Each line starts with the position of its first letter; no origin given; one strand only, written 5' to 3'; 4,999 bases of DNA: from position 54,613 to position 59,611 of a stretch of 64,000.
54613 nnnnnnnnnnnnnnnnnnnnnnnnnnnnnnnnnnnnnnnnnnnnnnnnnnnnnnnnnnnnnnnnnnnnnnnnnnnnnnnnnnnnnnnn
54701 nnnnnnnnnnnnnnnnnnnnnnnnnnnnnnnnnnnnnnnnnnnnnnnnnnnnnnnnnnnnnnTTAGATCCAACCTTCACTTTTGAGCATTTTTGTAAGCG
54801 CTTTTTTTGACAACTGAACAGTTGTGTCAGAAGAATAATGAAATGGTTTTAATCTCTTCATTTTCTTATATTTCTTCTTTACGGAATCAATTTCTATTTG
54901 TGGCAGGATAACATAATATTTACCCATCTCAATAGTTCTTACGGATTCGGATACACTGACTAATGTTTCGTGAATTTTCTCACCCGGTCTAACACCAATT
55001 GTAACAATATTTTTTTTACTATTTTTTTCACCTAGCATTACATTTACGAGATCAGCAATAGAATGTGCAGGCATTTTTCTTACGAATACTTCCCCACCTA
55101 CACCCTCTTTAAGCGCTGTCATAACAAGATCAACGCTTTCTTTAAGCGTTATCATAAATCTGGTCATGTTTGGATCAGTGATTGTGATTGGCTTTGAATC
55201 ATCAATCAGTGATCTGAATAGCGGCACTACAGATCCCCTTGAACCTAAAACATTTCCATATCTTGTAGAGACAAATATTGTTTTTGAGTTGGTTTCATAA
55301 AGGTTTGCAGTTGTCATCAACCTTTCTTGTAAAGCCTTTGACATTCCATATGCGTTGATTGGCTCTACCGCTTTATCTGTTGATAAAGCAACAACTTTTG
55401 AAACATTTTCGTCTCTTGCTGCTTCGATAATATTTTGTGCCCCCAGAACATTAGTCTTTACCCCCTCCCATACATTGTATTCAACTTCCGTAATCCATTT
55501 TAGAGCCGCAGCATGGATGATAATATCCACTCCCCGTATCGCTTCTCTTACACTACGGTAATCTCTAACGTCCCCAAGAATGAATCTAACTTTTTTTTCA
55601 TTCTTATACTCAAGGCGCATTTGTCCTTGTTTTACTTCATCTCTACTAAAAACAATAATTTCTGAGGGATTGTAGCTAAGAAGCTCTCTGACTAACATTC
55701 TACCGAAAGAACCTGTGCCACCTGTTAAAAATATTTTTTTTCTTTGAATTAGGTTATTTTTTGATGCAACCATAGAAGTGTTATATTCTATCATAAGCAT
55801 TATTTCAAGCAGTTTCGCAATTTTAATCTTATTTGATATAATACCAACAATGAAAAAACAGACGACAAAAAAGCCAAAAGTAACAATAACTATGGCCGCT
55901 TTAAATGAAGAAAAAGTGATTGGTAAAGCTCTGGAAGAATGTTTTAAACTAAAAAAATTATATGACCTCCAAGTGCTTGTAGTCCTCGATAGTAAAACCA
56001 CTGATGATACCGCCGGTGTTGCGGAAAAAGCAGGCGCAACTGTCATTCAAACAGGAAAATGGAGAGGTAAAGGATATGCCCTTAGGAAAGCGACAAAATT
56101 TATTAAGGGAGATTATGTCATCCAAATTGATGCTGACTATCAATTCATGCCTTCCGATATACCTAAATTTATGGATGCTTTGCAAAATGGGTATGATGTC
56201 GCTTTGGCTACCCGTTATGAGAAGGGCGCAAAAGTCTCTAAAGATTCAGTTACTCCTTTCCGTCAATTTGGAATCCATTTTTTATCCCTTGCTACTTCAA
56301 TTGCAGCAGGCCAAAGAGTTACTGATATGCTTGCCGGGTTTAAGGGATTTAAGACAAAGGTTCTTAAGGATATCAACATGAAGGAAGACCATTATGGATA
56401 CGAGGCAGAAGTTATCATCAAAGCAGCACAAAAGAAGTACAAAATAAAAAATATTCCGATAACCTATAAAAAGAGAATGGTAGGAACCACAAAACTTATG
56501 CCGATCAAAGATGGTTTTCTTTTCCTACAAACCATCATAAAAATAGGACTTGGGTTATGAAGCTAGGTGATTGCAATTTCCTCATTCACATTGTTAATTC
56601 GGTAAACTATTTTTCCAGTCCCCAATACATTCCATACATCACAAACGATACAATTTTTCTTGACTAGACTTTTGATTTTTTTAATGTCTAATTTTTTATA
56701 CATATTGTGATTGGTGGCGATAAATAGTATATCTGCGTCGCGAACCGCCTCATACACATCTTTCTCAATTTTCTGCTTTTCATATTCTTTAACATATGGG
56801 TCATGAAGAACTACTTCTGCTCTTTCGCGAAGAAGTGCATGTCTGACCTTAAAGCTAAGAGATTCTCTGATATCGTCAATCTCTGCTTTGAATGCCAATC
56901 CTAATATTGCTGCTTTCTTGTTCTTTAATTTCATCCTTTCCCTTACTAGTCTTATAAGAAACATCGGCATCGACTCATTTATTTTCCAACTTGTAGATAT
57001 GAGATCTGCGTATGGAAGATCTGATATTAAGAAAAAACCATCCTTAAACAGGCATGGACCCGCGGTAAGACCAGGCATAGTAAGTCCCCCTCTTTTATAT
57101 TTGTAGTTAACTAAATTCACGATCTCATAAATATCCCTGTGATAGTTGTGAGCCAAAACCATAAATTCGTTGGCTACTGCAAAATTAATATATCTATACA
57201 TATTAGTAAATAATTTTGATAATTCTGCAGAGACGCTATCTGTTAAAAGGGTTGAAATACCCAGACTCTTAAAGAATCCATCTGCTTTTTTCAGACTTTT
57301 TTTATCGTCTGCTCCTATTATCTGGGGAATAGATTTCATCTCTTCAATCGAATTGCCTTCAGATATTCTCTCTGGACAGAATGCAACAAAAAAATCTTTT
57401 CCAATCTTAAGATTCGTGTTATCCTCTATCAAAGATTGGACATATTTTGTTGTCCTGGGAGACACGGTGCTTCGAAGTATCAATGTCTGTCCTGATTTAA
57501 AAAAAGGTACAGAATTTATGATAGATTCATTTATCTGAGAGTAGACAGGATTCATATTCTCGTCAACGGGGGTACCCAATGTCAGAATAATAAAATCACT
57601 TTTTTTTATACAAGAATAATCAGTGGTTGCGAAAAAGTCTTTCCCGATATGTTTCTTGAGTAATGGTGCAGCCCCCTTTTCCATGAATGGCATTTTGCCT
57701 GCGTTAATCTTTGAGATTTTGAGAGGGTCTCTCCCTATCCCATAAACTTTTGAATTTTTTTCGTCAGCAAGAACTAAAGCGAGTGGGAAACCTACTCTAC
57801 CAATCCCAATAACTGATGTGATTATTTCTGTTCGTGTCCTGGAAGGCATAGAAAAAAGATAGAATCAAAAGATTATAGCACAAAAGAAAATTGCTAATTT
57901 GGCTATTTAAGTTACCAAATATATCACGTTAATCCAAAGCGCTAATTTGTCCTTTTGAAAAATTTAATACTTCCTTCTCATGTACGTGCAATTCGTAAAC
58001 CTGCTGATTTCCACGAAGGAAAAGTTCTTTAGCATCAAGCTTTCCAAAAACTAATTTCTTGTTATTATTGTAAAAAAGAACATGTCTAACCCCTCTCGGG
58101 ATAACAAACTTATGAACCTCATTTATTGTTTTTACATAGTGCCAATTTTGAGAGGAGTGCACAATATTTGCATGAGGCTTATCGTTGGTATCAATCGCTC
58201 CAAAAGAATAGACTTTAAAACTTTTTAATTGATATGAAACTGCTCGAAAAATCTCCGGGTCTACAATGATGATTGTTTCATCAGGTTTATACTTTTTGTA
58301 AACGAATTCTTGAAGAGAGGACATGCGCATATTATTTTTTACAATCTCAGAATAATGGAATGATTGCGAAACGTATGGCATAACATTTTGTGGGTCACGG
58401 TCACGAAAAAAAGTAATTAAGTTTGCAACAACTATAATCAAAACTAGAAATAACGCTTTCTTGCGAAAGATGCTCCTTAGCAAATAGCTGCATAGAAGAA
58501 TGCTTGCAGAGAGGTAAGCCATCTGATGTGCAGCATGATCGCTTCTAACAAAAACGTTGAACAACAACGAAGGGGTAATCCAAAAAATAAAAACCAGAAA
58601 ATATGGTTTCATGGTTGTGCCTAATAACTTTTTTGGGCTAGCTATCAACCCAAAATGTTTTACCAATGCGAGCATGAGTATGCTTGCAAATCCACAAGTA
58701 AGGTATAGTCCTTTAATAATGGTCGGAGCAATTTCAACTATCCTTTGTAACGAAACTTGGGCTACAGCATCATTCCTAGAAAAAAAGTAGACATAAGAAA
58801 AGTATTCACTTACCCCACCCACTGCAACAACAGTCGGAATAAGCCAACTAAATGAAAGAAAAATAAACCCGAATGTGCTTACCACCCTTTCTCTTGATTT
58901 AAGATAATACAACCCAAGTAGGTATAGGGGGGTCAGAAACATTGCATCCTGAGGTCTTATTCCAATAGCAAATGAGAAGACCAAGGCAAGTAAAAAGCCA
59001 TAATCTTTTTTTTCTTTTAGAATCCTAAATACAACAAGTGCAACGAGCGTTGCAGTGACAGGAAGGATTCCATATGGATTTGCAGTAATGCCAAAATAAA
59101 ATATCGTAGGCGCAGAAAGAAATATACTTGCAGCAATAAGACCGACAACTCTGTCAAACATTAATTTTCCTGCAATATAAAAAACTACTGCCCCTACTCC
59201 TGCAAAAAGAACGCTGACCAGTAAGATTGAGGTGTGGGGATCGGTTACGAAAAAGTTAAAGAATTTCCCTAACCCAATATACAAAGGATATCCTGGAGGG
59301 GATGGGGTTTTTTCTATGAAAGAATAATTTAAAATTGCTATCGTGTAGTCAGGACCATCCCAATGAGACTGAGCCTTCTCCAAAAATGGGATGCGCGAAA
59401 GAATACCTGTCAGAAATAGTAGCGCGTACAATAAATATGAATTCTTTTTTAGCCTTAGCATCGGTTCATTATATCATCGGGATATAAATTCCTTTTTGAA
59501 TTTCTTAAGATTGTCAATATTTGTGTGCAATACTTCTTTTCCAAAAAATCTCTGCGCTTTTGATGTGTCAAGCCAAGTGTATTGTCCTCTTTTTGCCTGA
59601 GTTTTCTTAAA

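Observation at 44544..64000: A ~20-kb glycosylation island with ~5 GT-C polytopic transferases and five Dpm1-like polyprenyl-phosphate sugar synthases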

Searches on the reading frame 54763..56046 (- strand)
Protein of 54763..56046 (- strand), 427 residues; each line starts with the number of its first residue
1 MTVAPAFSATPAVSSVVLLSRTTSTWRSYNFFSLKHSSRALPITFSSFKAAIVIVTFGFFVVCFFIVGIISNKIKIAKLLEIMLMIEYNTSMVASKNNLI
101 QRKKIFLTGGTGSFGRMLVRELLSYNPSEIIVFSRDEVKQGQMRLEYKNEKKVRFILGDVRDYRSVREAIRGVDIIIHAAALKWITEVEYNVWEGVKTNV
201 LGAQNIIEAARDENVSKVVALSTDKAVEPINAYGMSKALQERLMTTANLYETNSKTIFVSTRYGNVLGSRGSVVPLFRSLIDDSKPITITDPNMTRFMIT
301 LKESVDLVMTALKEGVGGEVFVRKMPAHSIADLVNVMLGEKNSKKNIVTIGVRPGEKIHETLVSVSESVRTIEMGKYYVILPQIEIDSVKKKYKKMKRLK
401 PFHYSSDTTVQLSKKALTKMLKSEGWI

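Call 4: search_protein_families(library=pfam, proteins=[window:54763-56046:-], max_evalue=0.01)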
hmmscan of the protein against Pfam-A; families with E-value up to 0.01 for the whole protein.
window:54763-56046:- (427 aa): 14 families
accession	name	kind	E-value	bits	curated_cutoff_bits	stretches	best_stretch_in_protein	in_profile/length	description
PF02719.21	Polysacc_synt_2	-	1e-98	330.6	20.2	1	105-380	1-291/293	Polysaccharide biosynthesis protein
PF01370.27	Epimerase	-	5.4e-22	78.8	20.9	1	105-321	1-237/240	NAD dependent epimerase/dehydratase family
PF01073.25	3Beta_HSD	-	1.3e-17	64.2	22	1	107-229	2-122/280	3-beta hydroxysteroid dehydrogenase/isomerase family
PF16363.11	GDP_Man_Dehyd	-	8.7e-14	52.1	27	1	107-335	2-260/332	GDP-mannose 4,6 dehydratase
PF13460.12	NAD_binding_10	-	9.6e-14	52.1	27.2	1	109-228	1-103/184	NAD(P)H-binding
PF07993.18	NAD_binding_4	-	8e-12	45.3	20.1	1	107-245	1-158/258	Male sterility protein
PF04321.23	RmlD_sub_bind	-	9.5e-09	35.2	27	1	104-246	2-138/287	RmlD substrate binding domain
PF05368.20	NmrA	-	1.6e-07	31.6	27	1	102-219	2-103/298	NmrA-like family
PF08659.16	KR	-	3.9e-07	30.6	22.6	1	106-222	4-135/180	KR domain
PF00106.31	adh_short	-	9.3e-07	28.9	26.6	1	103-247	1-163/195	short chain dehydrogenase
PF03807.23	F420_oxidored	-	0.0028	18.7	21.6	0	110-188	6-75/94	NADP oxidoreductase coenzyme F420-dependent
PF03435.24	Sacchrp_dh_NADP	-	0.0033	18.2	25.1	1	109-180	5-76/129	Saccharopine dehydrogenase NADP binding domain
PF01488.26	Shikimate_DH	-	0.0034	17.9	24.3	1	98-183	8-86/138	Shikimate / quinate 5-dehydrogenase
PF02254.24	TrkA_N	-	0.0059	17.4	23.8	0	110-227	5-114/116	TrkA-N domain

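Call 33: search_protein_families(library=ncbifam, proteins=[window:54763-55797:-], max_evalue=0.00001)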
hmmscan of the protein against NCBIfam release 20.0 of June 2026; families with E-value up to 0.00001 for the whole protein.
window:54763-55797:- (344 aa): 20 families
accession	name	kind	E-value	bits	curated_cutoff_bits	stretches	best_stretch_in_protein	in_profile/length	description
TIGR03589.1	PseB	equivalog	5.3e-108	360.8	407.75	1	18-333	3-319/324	UDP-N-acetylglucosamine 4,6-dehydratase (inverting)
TIGR04130.1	FnlA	equivalog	9.2e-93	310.8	730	1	18-338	3-325/337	UDP-N-acetylglucosamine 4,6-dehydratase/5-epimerase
TIGR04180.1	EDH_00030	hypoth_equivalog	2.5e-16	59.6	475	1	22-142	1-123/297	NAD-dependent 4,6-dehydratase LegB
TIGR01179.1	galE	equivalog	4.2e-14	52.1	262.3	1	21-187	1-180/332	UDP-glucose 4-epimerase GalE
TIGR03466.1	HpnA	hypoth_equivalog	1.2e-13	50.7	367.65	1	21-144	2-117/327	hopanoid-associated sugar epimerase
NF042423.1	oxyalk_red_Shew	equivalog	9e-13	48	580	1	18-141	7-119/331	2-alkyl-3-oxoalkanoate reductase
NF052578.1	StrlDmthSdmBMthl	equivalog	1.2e-12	48.3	600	1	23-153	4-125/328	sterol demethylase protein SdmB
TIGR02622.1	CDP_4_6_dhtase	equivalog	1.9e-12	47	278.45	1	18-145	3-134/352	CDP-glucose 4,6-dehydratase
NF042422.1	oxyalk_red_OleD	equivalog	3e-12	46.6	580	1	21-142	2-112/329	2-alkyl-3-oxoalkanoate reductase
TIGR01181.1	dTDP_gluc_dehyt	equivalog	3.1e-12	46.2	365.1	1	21-148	1-133/321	dTDP-glucose 4,6-dehydratase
NF041293.1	G6PDh_Azf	equivalog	3.3e-12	46.4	400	1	20-145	3-120/252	NAD-dependent glucose-6-phosphate dehydrogenase Azf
TIGR02197.1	heptose_epim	equivalog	1.4e-11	44.2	274.6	1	22-187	1-174/316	ADP-glyceromanno-heptose 6-epimerase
NF043036.1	ErythonDh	equivalog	1.4e-09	37.6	325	1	21-140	2-124/321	D-erythronate dehydrogenase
NF047837.1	UDPAcbARedWbcJ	equivalog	4.6e-09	35.7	500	1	78-272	35-229/372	UDP-2-acetamido-2,6-beta-L-arabino-hexul-4-ose reductase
TIGR01746.1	Thioester-redct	subfamily_domain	8.9e-09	35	213.35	1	21-157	1-156/371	thioester reductase domain-containing protein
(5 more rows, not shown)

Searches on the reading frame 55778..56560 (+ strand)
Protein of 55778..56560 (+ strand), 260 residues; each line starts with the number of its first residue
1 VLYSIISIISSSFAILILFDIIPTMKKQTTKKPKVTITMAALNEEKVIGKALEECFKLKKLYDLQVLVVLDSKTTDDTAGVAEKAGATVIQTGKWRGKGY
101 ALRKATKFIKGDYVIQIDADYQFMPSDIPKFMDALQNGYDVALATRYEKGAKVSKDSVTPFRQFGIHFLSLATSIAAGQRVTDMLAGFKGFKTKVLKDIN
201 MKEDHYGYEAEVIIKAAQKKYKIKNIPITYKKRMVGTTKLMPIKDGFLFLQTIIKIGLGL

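Call 4: search_protein_families(library=pfam, proteins=[window:55778-56560:+], max_evalue=0.01)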
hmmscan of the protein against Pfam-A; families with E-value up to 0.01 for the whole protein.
window:55778-56560:+ (260 aa): 2 families
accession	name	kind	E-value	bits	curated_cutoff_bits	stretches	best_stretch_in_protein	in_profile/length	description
PF00535.33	Glycos_transf_2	-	3.5e-22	79.6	23.3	1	37-198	2-166/168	Glycosyl transferase family 2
PF13641.12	Glyco_tranf_2_3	-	0.00038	21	27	1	33-152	1-126/230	Glycosyltransferase like family 2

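Call 33: search_protein_families(library=ncbifam, proteins=[window:55850-56560:+], max_evalue=0.00001)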
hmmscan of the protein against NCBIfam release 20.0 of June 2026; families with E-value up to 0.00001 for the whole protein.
window:55850-56560:+ (236 aa): 9 families
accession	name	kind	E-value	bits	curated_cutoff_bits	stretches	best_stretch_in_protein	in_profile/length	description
TIGR04182.1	glyco_TIGR04182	equivalog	3.4e-40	138.3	325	1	10-232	1-217/293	S-layer glycoprotein N-glycosyltransferase AglJ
NF041391.1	DPhHxTase_Halo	equivalog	6.8e-32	110.2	375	1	15-233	1-209/213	dolichyl-phosphate hexose transferase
NF010496.0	PRK13915.1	equivalog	2.3e-15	56.5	262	1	7-120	29-151/307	glucosyl-3-phosphoglycerate synthase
NF058614.1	PPMAGASynPpgS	equivalog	4.4e-13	49.2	370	1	12-205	3-195/226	polyprenyl-phospho-N-acetylgalactosaminyl synthase PpgS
NF047588.1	GlcsyltransPgfSStrep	equivalog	1.1e-10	41.3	500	1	10-216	2-205/308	glycosyltransferase PgfS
NF007986.1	PRK10714.1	equivalog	9.7e-10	37.9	529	1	10-215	7-209/316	undecaprenyl-phosphate 4-deoxy-4-formamido-L-arabinose transferase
TIGR03937.1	PgaC_IcaA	equivalog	4e-08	32.6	422.3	1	3-118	39-157/407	poly-beta-1,6-N-acetyl-D-glucosamine synthase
NF041865.1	EpsU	equivalog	4.2e-08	32.6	700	1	4-115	34-151/394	exopolysaccharide biosynthesis GT2 family glycosyltransferase EpsU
TIGR04283.1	glyco_like_mftF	equivalog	2.8e-07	30.4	182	1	12-113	2-98/221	TIGR04283 family arsenosugar biosynthesis glycosyltransferase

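Call 86: search_solved_structures(query=window:55850-56560:+, max_evalue=0.001)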
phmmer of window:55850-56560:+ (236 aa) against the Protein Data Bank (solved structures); distinct sequences matched with E-value up to 0.001: 19.
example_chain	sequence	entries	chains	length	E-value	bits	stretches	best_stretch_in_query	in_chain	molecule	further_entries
5mlz_A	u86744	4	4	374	6.4e-15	58.6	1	12-228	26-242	Dolichol monophosphate mannose synthase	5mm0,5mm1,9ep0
2z87_A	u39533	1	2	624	8.9e-06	28.7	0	7-128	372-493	Chondroitin synthase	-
2z86_A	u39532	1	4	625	9e-06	28.7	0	7-128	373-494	Chondroitin synthase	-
7pdo_A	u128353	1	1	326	2e-05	27.6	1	11-114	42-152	Glucosyl-3-phosphoglycerate synthase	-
7p5l_A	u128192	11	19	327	2e-05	27.6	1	11-114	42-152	Glucosyl-3-phosphoglycerate synthase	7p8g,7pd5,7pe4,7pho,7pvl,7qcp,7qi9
3ckj_A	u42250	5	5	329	3.4e-05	26.8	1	11-120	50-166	Putative uncharacterized protein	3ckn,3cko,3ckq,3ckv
6p61_A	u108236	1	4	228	5.4e-05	26.1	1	6-105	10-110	Glycosyltransferase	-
9hwj_A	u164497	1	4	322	5.5e-05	26.1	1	10-123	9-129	Undecaprenyl-phosphate 4-deoxy-4-formamido-L-arabinose transferase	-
6yv7_B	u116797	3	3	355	0.00011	25.2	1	5-99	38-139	Glycosyl transferase, family 2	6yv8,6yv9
6yv7_A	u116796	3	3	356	0.00011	25.2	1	5-99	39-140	Glycosyl transferase, family 2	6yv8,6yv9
9bhc_C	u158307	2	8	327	0.00012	25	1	10-129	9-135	Undecaprenyl-phosphate 4-deoxy-4-formamido-L-arabinose transferase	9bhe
8vxh_A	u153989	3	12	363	0.00015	24.7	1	10-129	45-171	Undecaprenyl-phosphate 4-deoxy-4-formamido-L-arabinose transferase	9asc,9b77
4y6n_A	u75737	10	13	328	0.00017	24.5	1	11-122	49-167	Glucosyl-3-phosphoglycerate synthase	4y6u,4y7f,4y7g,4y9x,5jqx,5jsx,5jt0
3e25_A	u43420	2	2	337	0.00018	24.4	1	11-122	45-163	Putative uncharacterized protein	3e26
4ddz_A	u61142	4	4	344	0.00019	24.4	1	11-122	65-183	GLUCOSYL-3-PHOSPHOGLYCERATE SYNTHASE (GpgS) | Glucosyl-3-phosphoglycerate synthase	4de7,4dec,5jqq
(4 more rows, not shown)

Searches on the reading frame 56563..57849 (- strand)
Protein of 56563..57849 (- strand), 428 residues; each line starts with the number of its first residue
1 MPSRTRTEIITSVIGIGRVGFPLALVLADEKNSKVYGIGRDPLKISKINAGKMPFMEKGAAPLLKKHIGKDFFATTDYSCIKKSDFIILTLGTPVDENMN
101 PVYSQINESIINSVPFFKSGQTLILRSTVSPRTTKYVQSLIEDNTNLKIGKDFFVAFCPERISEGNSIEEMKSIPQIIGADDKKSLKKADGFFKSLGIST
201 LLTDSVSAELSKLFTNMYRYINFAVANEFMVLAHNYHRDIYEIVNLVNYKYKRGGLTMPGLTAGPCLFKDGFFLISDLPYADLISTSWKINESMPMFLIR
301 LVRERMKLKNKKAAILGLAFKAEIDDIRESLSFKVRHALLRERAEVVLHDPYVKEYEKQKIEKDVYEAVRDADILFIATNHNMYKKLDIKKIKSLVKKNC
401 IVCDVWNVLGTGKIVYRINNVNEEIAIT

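Call 4: search_protein_families(library=pfam, proteins=[window:56563-57849:-], max_evalue=0.01)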
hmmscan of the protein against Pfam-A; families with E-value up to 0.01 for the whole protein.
window:56563-57849:- (428 aa): 8 families
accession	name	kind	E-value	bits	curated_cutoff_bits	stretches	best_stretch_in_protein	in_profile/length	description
PF03721.20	UDPG_MGDP_dh_N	-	1.1e-34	120.1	27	1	12-185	4-179/187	UDP-glucose/GDP-mannose dehydrogenase family, NAD binding domain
PF03720.21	UDPG_MGDP_dh_C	-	6.5e-26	91.2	30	1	314-409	1-101/103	UDP-glucose/GDP-mannose dehydrogenase family, UDP binding domain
PF00984.24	UDPG_MGDP_dh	-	1.3e-09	38.5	25.4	1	207-280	2-77/94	UDP-glucose/GDP-mannose dehydrogenase family, central domain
PF03807.23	F420_oxidored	-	2.9e-05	25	21.6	0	13-91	4-67/94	NADP oxidoreductase coenzyme F420-dependent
PF01210.29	NAD_Gly3P_dh_N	-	0.00043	20.7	23.1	0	12-52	3-42/158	NAD-dependent glycerol-3-phosphate dehydrogenase N-terminus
PF02558.23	ApbA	-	0.00089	19.3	22.2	0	362-415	59-109/150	Ketopantoate reductase PanE/ApbA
PF02153.23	PDH_N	-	0.0033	17.4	26.5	0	363-408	38-81/154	Prephenate dehydrogenase, nucleotide-binding domain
PF03446.21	NAD_binding_2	-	0.006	17.1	21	0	12-143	3-109/161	NAD binding domain of 6-phosphogluconate dehydrogenase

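Call 33: search_protein_families(library=ncbifam, proteins=[window:56563-57849:-], max_evalue=0.00001)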
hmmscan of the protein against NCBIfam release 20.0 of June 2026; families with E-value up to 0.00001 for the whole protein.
window:56563-57849:- (428 aa): 7 families
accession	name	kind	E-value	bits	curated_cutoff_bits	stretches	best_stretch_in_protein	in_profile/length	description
TIGR03026.1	NDP-sugDHase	subfamily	6.9e-96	321.5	189.8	1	12-402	4-409/413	nucleotide sugar dehydrogenase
NF040825.1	UDPMaNacDH_Arch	equivalog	1.5e-65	221.7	750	1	12-405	4-397/418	UDP-N-acetyl-D-mannosamine dehydrogenase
NF008286.0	PRK11064.1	equivalog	1.9e-46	158.5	459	1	11-395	6-410/420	UDP-N-acetyl-D-mannosamine dehydrogenase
NF041297.1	UDPGDh_AglM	equivalog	7.9e-43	146.9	670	1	12-389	4-400/429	UDP-glucose 6-dehydrogenase AglM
NF047673.2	TeichurnBiosyTuaD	equivalog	1.6e-34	119.8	700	1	12-409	5-414/439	UDP-glucose 6-dehydrogenase TuaD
NF011729.0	PRK15182.1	equivalog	8.2e-23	80.8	592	1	8-411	6-418/425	Vi polysaccharide biosynthesis UDP-N-acetylglucosamine C-6 dehydrogenase TviB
NF011631.0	PRK15057.1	equivalog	2.2e-13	50.1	757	1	13-377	5-365/388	UDP-glucose 6-dehydrogenase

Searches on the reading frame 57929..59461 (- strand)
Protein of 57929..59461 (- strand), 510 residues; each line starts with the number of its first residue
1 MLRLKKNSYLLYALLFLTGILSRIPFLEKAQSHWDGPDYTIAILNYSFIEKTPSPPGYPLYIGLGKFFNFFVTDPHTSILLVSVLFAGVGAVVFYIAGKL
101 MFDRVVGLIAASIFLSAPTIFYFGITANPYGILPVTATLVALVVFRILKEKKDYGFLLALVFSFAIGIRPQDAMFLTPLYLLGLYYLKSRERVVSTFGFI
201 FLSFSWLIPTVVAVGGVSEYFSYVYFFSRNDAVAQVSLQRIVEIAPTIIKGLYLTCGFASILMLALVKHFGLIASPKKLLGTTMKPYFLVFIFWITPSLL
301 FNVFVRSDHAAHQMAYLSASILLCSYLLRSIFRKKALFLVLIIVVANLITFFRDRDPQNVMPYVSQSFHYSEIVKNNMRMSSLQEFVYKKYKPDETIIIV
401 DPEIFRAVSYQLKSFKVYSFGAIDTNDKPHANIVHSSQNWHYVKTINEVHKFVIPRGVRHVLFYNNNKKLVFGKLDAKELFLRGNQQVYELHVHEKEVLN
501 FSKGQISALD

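Call 4: search_protein_families(library=pfam, proteins=[window:57929-59461:-], max_evalue=0.01)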
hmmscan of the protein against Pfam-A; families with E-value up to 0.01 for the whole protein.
window:57929-59461:- (510 aa): 2 families
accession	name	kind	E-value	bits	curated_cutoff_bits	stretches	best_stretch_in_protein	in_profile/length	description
PF13231.12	PMT_2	-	2.4e-07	31.5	26.1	1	72-203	17-147/160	Dolichyl-phosphate-mannose-protein mannosyltransferase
PF11028.14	TMEM260-like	-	7.3e-05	23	24.2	1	53-189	15-175/179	Protein O-mannosyl-transferase TMEM260-like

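Call 9: search_protein_families(library=ncbifam, proteins=[window:57929-59461:-], max_evalue=0.01)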
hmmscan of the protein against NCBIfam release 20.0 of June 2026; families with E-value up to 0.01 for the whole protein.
window:57929-59461:- (510 aa): 0 families

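Call 41: search_solved_structures(query=window:57929-59461:-, max_evalue=1)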
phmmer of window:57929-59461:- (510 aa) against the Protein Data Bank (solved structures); distinct sequences matched with E-value up to 1: 0.
